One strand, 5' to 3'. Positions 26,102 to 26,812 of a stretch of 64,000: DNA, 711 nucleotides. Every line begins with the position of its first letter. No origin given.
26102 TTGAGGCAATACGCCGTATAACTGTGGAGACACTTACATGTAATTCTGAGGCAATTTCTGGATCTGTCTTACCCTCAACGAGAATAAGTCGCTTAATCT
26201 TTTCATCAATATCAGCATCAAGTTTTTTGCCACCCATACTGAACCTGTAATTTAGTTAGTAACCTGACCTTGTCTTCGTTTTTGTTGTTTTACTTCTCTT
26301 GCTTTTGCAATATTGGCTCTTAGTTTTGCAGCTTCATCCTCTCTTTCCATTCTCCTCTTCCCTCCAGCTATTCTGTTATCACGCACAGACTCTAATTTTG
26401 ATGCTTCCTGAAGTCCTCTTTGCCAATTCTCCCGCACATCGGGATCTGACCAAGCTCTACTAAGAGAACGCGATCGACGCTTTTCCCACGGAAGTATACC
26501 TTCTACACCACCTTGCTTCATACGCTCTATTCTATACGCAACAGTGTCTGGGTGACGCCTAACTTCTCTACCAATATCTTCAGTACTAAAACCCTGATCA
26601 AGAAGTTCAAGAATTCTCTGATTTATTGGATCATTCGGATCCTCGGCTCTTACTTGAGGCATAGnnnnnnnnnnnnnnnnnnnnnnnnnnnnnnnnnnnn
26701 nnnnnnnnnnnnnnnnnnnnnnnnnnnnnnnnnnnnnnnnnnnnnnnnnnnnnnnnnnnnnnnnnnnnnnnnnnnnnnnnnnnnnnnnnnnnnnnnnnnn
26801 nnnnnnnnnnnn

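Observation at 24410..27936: Operon of an M16 peptidase followed by five paralogous small HTH proteins and ndk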

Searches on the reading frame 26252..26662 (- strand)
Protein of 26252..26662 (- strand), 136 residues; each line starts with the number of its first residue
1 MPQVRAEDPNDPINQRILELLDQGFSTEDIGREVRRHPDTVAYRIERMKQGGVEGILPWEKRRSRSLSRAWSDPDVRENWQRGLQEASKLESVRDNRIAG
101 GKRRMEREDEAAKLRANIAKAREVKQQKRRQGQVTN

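Call 3: search_protein_families(library=pfam, proteins=[window:26252-26662:-], max_evalue=1)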
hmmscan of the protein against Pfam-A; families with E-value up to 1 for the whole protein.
window:26252-26662:- (136 aa): 10 families
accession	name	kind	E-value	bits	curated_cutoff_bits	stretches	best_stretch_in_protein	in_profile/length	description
PF13384.12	HTH_23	-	2e-06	27.9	24.6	1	15-56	8-49/50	Homeodomain-like domain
PF13518.12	HTH_28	-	6.3e-06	26.6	25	1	16-64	4-50/52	Helix-turn-helix domain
PF13936.12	HTH_38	-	7.6e-06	26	27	1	15-47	11-43/44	Helix-turn-helix domain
PF13551.12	HTH_29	-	0.00028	21.4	28.1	1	16-67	3-58/64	Winged helix-turn helix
PF02536.19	mTERF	-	0.0013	18.1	23.1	1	2-50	206-253/314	mTERF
PF12840.13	HTH_20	-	0.0018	18.7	27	1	11-53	3-47/51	Helix-turn-helix domain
PF13404.12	HTH_AsnC-type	-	0.003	17.8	27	1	11-49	2-42/42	AsnC-type helix-turn-helix domain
PF13556.12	HTH_30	-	0.0061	16.8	27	1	20-49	8-37/59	PucR C-terminal helix-turn-helix domain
PF19610.4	DUF6115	-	0.025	15.4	27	1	11-34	97-120/134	Family of unknown function (DUF6115)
PF06056.18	Terminase_5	-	0.079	13.3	20.3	1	23-56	12-45/58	Putative ATPase subunit of terminase (gpP-like)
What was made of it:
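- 26252..26662 (-): Paralog A, 136 aa: HTH (about aa 10-57), linker GILPWEK, W-tail (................), basic C-terminus. HTH_23 and HTH_28 score above the Pfam cut-off (call 3).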

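Call 4: search_protein_families(library=ncbifam, proteins=[window:26252-26662:-], max_evalue=1)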
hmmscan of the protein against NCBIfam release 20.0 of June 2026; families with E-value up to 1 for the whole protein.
window:26252-26662:- (136 aa): 2 families
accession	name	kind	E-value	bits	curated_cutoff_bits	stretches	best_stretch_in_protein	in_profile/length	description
NF033545.0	transpos_IS630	equivalog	2.5e-05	23.9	100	1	15-62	3-51/299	IS630 family transposase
NF002620.0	PRK02277.1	subfamily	0.063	12.9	115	1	13-93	7-72/201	orotate phosphoribosyltransferase-like protein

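Call 7: find_homologous_proteins(query=window:26252-26662:-, max_evalue=0.001)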
Query window:26252-26662:- (136 aa): 1 proteins with E <= 0.001 among 12 candidates.
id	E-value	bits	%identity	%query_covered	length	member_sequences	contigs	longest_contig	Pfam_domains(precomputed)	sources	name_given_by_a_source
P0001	1.2e-80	286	100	100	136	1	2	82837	PF13384.13,PF13936.13,PF13518.13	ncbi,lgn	-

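Call 9: find_encoding_contigs(protein=P0001, flank=3000, max_places=4)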
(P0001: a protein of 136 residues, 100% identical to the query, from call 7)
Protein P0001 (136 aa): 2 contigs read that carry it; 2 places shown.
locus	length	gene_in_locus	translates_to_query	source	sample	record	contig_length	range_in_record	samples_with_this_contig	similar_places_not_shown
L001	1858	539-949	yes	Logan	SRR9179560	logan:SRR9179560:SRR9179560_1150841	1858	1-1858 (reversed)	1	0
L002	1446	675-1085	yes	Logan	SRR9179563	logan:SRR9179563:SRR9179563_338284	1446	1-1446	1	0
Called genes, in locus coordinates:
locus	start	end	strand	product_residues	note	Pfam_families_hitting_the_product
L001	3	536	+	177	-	?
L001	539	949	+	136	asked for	PF13384:HTH_23 (weak), PF13518:HTH_28 (weak), PF13936:HTH_38 (weak)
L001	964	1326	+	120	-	-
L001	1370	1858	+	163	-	?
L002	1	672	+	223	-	?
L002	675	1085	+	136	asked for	PF13384:HTH_23 (weak), PF13518:HTH_28 (weak), PF13936:HTH_38 (weak)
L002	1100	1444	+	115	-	?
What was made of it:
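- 26252..26662 (-): The identical sequence occurs in two Logan assemblies (call 9).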

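Call 11: list_cluster_members(proteins=[window:26252-26662:-, window:25875-26237:-, window:25328-25831:-, window:24931-25326:-, window:24410-24922:-])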
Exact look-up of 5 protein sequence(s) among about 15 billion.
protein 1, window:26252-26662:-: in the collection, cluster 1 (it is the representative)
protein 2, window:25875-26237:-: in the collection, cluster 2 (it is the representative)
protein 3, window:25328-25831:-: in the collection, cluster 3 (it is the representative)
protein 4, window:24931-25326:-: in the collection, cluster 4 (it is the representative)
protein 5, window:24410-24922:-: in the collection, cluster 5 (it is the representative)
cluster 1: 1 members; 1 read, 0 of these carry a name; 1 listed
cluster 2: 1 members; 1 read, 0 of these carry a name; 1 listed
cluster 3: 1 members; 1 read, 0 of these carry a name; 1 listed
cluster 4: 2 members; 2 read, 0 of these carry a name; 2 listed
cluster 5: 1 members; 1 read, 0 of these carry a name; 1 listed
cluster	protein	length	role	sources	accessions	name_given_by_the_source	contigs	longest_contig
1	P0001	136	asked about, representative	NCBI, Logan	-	-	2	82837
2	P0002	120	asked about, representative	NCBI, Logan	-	-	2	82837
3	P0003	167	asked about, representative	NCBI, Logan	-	-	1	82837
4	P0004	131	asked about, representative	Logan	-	-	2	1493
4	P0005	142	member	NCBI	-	-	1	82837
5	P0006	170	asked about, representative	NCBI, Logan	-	-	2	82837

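Call 16: find_homologous_proteins(query=A1, max_evalue=0.01)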
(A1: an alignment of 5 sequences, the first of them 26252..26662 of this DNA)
Query A1 (5 sequences) (136 aa, profile of the alignment): 4 proteins with E <= 0.01 among 2233 candidates.
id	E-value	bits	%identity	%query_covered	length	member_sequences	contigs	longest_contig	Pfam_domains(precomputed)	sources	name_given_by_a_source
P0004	3.7e-39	152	-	-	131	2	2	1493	-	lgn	-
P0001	1.0e-33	134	100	100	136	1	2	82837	PF13384.13,PF13936.13,PF13518.13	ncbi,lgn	-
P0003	1.0e-29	121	-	-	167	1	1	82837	-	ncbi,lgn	-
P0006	1.9e-28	117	-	-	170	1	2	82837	PF13412.13,PF13384.13,PF01022.27,PF04967.19,PF00196.26,PF08281.19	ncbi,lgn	-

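Call 18: search_solved_structures(query=A1, max_evalue=10, show_alignments=3)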
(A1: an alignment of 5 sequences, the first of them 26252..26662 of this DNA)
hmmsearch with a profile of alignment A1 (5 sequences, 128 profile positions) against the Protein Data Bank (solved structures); distinct sequences matched with E-value up to 10: 84 (the best 60 are shown).
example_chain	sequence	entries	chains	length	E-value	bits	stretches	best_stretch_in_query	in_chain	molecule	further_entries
8vd6_A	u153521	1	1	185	1.2e-11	48.2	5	8-45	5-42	CAP REPEAT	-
5cwb_A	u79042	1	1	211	4e-05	27.1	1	5-46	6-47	Designed helical repeat protein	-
1fse_A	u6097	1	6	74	8.8e-05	26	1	15-54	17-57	GERE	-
7mwr_B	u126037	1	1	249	0.00036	24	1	5-45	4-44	LHD101B4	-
4wt0_B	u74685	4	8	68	0.0013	22.3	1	15-48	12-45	Response regulator receiver domain protein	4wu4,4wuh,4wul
4wsz_A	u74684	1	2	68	0.0013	22.3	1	15-48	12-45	Response regulator receiver domain protein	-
8cwy_A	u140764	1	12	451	0.0019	21.8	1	5-45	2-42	T32-15-1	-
2lvs_A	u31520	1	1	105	0.002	21.7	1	16-47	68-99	Putative uncharacterized protein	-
5hev_A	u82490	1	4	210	0.0025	21.3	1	14-48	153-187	Response regulator protein VraR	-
4qr9_A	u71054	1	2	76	0.003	21.1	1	61-107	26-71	High mobility group protein B1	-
2ly4_A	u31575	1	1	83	0.0032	21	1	61-107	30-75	High mobility group protein B1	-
2rtu_A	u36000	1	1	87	0.0033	20.9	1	61-107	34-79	High mobility group protein B1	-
1ckt_A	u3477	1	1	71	0.0036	20.8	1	61-107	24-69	HIGH MOBILITY GROUP 1 PROTEIN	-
1aab_A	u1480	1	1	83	0.0045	20.5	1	61-107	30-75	HIGH MOBILITY GROUP PROTEIN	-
1j3x_A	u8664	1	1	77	0.0057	20.2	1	57-101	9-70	High mobility group protein 2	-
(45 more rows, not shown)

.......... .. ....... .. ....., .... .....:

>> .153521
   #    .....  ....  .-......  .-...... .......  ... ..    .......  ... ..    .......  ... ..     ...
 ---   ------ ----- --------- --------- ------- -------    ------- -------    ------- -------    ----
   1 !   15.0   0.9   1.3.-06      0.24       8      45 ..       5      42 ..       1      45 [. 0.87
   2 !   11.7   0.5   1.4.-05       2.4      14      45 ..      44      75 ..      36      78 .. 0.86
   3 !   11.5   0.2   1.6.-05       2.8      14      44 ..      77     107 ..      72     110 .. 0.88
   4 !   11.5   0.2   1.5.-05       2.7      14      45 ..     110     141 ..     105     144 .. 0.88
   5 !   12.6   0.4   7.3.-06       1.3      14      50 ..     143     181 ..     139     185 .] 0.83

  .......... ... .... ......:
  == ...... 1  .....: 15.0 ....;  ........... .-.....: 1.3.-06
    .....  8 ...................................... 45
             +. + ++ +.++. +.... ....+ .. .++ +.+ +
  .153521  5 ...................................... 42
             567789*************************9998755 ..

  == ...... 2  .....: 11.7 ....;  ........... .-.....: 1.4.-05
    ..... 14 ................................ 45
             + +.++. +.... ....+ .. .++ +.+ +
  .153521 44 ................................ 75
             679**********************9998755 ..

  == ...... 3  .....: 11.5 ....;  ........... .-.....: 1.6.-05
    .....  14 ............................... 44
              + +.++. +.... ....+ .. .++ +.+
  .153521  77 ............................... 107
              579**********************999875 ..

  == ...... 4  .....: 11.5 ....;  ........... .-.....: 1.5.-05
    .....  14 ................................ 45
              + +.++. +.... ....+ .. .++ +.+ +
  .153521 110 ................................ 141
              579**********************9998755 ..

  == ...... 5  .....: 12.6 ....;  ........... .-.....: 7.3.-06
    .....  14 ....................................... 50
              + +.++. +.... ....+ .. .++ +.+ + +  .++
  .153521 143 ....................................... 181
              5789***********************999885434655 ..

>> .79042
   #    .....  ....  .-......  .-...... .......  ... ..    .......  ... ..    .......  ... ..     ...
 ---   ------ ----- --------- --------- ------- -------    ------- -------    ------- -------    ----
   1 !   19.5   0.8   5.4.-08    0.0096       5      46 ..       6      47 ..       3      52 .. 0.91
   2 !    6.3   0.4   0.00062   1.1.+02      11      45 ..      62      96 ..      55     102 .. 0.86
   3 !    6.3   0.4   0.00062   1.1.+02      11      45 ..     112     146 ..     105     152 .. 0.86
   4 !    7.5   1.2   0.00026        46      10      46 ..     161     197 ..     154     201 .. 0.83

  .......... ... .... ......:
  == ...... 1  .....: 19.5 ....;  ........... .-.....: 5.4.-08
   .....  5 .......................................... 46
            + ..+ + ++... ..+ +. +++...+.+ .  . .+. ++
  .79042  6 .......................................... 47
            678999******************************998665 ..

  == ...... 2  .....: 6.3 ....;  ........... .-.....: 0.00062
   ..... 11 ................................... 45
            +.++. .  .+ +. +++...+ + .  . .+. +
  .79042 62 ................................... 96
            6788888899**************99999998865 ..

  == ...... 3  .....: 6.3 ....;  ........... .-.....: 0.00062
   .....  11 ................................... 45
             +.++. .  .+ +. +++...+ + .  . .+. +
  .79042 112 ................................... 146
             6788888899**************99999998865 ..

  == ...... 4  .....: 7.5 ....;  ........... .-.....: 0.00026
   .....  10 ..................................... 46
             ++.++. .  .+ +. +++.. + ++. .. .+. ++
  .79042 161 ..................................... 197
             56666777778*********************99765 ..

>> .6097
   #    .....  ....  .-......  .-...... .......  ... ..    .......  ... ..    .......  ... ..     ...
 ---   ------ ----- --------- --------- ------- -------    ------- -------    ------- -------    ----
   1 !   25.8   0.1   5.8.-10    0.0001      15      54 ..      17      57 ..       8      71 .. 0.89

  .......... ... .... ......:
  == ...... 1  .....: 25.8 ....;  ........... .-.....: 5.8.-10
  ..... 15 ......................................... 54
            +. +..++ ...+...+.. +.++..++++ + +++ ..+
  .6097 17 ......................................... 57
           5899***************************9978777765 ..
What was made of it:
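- On LuxR/GerE-type HTH (Pfam PF00196): The family profile hits GerE 1fse at E 8.8e-5 (call 18).
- Closest known: Stand-alone LuxR/GerE-type and sigma-70 region-4-type HTH proteins. Same: The family profile hits GerE at 8.8e-5 and NarL/VraR/RcsB-type domains (call 18).
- Closest known: HMG-box. Same: The whole-family profile scores E about 3e-3 against PDB HMGB1 chains (call 18).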

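Call 24: search_protein_representatives(alignment_id=A1)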
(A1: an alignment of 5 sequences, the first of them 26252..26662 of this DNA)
Query: 5 sequences, 128 profile positions. Proteins with E-value up to 0.001 (for the whole library): 1617; up to 1e-10: 155; up to 1e-30: 11. The best 150 are listed.
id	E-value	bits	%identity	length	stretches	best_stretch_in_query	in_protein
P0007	9.7e-65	232.8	-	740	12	5-60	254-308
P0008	2.0e-56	206.0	-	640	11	5-54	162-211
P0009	6.7e-43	162.2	-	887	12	11-68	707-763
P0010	5.5e-40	152.8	-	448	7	7-56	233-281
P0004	1.2e-39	151.8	-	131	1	3-128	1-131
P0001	3.2e-34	134.2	-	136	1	1-128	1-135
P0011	2.6e-33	131.2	-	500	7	8-57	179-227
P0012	1.7e-32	128.6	-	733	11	5-72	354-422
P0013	3.7e-32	127.5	-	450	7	12-65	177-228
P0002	7.2e-31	123.4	-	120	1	9-128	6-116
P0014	8.9e-31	123.1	-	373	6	9-54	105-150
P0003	3.3e-30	121.2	-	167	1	1-124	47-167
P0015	3.4e-30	121.2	-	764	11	14-53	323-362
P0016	2.7e-29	118.3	-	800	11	14-79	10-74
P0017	3.1e-29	118.1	-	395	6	10-54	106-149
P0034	6.0e-24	101.0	-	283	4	6-57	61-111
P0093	4.6e-14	69.0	-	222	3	5-72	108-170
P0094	6.6e-14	68.5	-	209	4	6-58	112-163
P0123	6.8e-12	62.0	-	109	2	11-72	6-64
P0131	1.4e-11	61.0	-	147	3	5-48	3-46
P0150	8.7e-11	58.4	-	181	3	16-58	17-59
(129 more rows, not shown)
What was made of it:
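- The best database matches are poly-HTH proteins (call 24).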

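Call 26: search_protein_families(library=pfam, proteins=[P0007, P0010, P0123, P0093], max_evalue=10)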
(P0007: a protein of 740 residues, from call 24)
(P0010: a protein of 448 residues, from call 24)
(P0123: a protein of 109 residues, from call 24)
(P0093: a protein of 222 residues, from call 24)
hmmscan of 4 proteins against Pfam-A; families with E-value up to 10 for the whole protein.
P0007 (740 aa): 94 families (the best 25 are shown)
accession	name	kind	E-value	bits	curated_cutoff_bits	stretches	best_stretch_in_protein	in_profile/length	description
PF13412.12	HTH_24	-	1.9e-74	245.5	21.9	12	159-201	2-46/48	Winged helix-turn-helix DNA-binding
PF08279.18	HTH_11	-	3.2e-57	190.7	25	12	632-674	1-46/55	HTH domain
PF13384.12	HTH_23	-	1.3e-56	187.5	24.6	10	478-514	10-46/50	Homeodomain-like domain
PF13404.12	HTH_AsnC-type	-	8.7e-46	153.9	27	10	162-197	5-42/42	AsnC-type helix-turn-helix domain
PF00196.25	GerE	-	2.4e-43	146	23.5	11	477-513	9-46/57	Bacterial regulatory proteins, luxR family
PF12802.13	MarR_2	-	9.6e-42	141.4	27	12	72-102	16-48/61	MarR family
PF13518.12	HTH_28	-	3.7e-41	139.3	25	9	265-310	4-49/52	Helix-turn-helix domain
PF13936.12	HTH_38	-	4.6e-41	138.8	27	10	476-506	11-41/44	Helix-turn-helix domain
PF24034.1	DUF7343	-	1.6e-36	124.3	27.6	12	473-513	3-46/62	Domain of unknown function (DUF7343)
PF01371.25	Trp_repressor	-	1.2e-35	121.8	27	12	478-510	41-74/88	Trp repressor protein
PF13542.12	HTH_Tnp_ISL3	-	2e-34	117.3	27.4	8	476-506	18-47/51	Helix-turn-helix domain of transposase family ISL3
PF01381.28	HTH_3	-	3.4e-33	113.9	23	9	482-515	6-39/55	Helix-turn-helix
PF00126.33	HTH_1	-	9.5e-33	112.4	26.6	9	174-199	15-40/60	Bacterial regulatory helix-turn-helix protein, lysR family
PF12840.13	HTH_20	-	6.6e-32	109.7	27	5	636-671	9-46/51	Helix-turn-helix domain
PF04545.22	Sigma70_r4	-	3.2e-31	107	24.1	10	483-507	18-42/50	Sigma-70, region 4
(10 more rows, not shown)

P0010 (448 aa): 66 families (the best 25 are shown)
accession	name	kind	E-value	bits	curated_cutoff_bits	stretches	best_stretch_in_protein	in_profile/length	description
PF00196.25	GerE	-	3.8e-28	97.3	23.5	7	74-108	9-44/57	Bacterial regulatory proteins, luxR family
PF13518.12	HTH_28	-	7.8e-27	93.5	25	5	187-223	5-41/52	Helix-turn-helix domain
PF01022.26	HTH_5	-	3.1e-25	88.2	22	6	69-111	1-44/47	Bacterial regulatory protein, arsR family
PF13384.12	HTH_23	-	7.7e-24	83.2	24.6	4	187-223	10-46/50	Homeodomain-like domain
PF13412.12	HTH_24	-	1.2e-23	82.8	21.9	7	181-222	2-45/48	Winged helix-turn-helix DNA-binding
PF12840.13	HTH_20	-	1.5e-22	79.7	27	6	75-111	9-47/51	Helix-turn-helix domain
PF12802.13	MarR_2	-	6.5e-21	74.7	27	5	137-166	18-48/61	MarR family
PF13404.12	HTH_AsnC-type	-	2.4e-20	72.5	27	6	181-219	2-42/42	AsnC-type helix-turn-helix domain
PF13936.12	HTH_38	-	2.6e-18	65.9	27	5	241-268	11-38/44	Helix-turn-helix domain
PF01325.25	Fe_dep_repress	-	3.8e-18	65.9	26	5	365-390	25-50/60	Iron dependent repressor, N-terminal DNA binding domain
PF24034.1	DUF7343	-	2.1e-17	63.2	27.6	4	140-167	20-47/62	Domain of unknown function (DUF7343)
PF00126.33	HTH_1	-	5e-16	58.8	26.6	4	192-221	11-40/60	Bacterial regulatory helix-turn-helix protein, lysR family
PF01047.28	MarR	-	8.5e-15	54.8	24.6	6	194-222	17-45/59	MarR family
PF08279.18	HTH_11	-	1.1e-14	54.5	25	4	131-176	5-51/55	HTH domain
PF13551.12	HTH_29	-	1.2e-14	54.6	28.1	5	242-286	3-46/64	Winged helix-turn helix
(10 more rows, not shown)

P0123 (109 aa): 81 families (the best 25 are shown)
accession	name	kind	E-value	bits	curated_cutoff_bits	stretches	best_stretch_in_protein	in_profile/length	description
PF12840.13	HTH_20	-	6.7e-16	58.4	27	2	66-102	3-41/51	Helix-turn-helix domain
PF12802.13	MarR_2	-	4.3e-14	52.9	27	2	76-103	15-44/61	MarR family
PF01022.26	HTH_5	-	1.3e-13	51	22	2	15-49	11-45/47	Bacterial regulatory protein, arsR family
PF13412.12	HTH_24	-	2.6e-13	49.8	21.9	2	65-102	1-40/48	Winged helix-turn-helix DNA-binding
PF08279.18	HTH_11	-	2.7e-12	46.8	25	2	70-105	3-41/55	HTH domain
PF08281.18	Sigma70_r4_2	-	1.1e-11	44.6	25.7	2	62-104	8-51/54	Sigma-70, region 4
PF00196.25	GerE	-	5.6e-11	42.3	23.5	2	65-104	3-42/57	Bacterial regulatory proteins, luxR family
PF13518.12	HTH_28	-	1.6e-10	41.3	25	2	72-105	6-38/52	Helix-turn-helix domain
PF13551.12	HTH_29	-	3.3e-10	40.3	28.1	2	69-107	1-40/64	Winged helix-turn helix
PF13384.12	HTH_23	-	5.7e-10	39.2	24.6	2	68-101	6-39/50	Homeodomain-like domain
PF14493.12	HTH_40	-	3.6e-09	37.2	27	2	11-49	4-43/89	Helix-turn-helix domain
PF13936.12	HTH_38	-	6.6e-09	35.8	27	2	9-41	10-42/44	Helix-turn-helix domain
PF13545.12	HTH_Crp_2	-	1.7e-08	34.7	27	2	79-105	22-48/70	Crp-like helix-turn-helix domain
PF04545.22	Sigma70_r4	-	2.3e-08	33.9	24.1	2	72-102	12-43/50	Sigma-70, region 4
PF01047.28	MarR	-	9.6e-08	32.2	24.6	2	18-49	16-47/59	MarR family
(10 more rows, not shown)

P0093 (222 aa): 50 families (the best 25 are shown)
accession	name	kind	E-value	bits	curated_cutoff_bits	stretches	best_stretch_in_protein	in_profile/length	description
PF08281.18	Sigma70_r4_2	-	1.3e-18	66.8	25.7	3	58-93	13-49/54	Sigma-70, region 4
PF13384.12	HTH_23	-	4.8e-18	64.8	24.6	3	62-96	9-43/50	Homeodomain-like domain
PF13518.12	HTH_28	-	5.1e-17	62.1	25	3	62-96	4-38/52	Helix-turn-helix domain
PF13412.12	HTH_24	-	1.4e-15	57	21.9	3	58-97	3-44/48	Winged helix-turn-helix DNA-binding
PF00196.25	GerE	-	1.3e-13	50.8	23.5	3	58-95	5-42/57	Bacterial regulatory proteins, luxR family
PF13551.12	HTH_29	-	4.3e-12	46.4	28.1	3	177-219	3-47/64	Winged helix-turn helix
PF04545.22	Sigma70_r4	-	2.7e-11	43.2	24.1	3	58-93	7-43/50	Sigma-70, region 4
PF13404.12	HTH_AsnC-type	-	4.6e-10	39.6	27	2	60-95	5-42/42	AsnC-type helix-turn-helix domain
PF25787.1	HTH_SB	-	5.1e-10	39.4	43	2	62-97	14-49/53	Sleeping Beauty transposase HTH domain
PF12802.13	MarR_2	-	2.4e-09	37.6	27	2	126-157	18-50/61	MarR family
PF22451.2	NirdL-like_HTH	-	2.1e-08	34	27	3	73-96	19-42/47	Siroheme decarboxylase NirDL-like HTH domain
PF14493.12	HTH_40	-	4.8e-08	33.6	27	2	64-101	6-43/89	Helix-turn-helix domain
PF16509.11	KORA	-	8.3e-08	32.8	26.7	2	109-149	12-52/84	TrfB plasmid transcriptional repressor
PF13542.12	HTH_Tnp_ISL3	-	1.9e-07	30.9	27.4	1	118-149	18-48/51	Helix-turn-helix domain of transposase family ISL3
PF13545.12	HTH_Crp_2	-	3.6e-07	30.5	27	2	71-98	23-50/70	Crp-like helix-turn-helix domain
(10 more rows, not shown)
